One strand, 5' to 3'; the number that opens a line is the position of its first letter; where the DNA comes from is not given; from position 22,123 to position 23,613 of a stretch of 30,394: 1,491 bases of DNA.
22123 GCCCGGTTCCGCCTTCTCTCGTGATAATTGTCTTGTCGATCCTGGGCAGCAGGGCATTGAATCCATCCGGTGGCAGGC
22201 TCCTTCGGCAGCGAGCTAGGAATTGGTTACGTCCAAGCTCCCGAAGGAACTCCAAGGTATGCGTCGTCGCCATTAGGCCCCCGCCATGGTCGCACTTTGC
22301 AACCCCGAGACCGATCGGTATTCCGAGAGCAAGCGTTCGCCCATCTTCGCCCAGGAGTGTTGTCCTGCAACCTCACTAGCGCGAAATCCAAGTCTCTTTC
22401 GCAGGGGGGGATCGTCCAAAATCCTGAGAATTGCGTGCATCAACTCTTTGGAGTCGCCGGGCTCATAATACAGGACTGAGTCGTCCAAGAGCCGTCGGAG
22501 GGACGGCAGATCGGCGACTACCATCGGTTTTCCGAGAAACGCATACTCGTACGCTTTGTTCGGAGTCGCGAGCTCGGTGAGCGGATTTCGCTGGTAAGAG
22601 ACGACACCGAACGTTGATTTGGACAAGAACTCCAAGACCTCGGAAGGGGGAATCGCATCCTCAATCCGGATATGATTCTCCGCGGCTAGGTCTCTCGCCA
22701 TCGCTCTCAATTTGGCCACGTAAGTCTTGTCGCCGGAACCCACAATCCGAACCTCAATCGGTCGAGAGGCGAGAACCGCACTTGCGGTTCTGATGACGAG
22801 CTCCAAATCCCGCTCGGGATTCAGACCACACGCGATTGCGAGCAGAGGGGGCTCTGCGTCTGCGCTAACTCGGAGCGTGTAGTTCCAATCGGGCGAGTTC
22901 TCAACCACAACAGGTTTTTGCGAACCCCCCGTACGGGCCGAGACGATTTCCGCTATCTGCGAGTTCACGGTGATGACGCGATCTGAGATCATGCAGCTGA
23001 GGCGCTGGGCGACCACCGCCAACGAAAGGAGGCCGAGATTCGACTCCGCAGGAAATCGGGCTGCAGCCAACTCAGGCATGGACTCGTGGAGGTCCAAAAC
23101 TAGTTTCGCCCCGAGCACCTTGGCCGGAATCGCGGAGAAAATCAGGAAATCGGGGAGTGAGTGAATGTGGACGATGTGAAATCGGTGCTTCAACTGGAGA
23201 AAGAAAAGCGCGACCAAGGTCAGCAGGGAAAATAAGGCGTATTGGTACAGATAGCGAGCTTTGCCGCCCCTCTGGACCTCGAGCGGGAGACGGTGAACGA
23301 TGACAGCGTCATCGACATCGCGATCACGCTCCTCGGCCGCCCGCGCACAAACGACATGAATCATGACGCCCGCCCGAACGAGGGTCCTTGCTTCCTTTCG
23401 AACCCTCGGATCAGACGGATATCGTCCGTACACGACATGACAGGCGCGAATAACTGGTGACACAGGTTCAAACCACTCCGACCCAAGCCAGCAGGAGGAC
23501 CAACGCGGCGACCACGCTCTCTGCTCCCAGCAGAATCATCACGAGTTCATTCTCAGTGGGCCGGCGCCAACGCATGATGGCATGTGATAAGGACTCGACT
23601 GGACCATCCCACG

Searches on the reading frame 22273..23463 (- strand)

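Call 28: search_protein_families(library=pfam, proteins=[window:22273-23463:-], max_evalue=0.001)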
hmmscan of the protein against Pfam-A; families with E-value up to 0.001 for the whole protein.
window:22273-23463:- (396 aa): 5 families
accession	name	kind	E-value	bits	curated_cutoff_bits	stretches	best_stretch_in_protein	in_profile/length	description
PF13579.12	Glyco_trans_4_4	-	2e-15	57.9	29.7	1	20-189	6-157/158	Glycosyl transferase 4-like domain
PF13692.12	Glyco_trans_1_4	-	2.6e-12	47.6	27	1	211-351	7-142/142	Glycosyl transferases group 1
PF00534.26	Glycos_transf_1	-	6.7e-11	42.5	26.4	1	204-362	14-169/172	Glycosyl transferases group 1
PF13439.12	Glyco_transf_4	-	3e-10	40.8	28.5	1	24-189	11-164/170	Glycosyltransferase Family 4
PF13524.12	Glyco_trans_1_2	-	7.1e-08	33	25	1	236-379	15-143/144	Glycosyl transferase-like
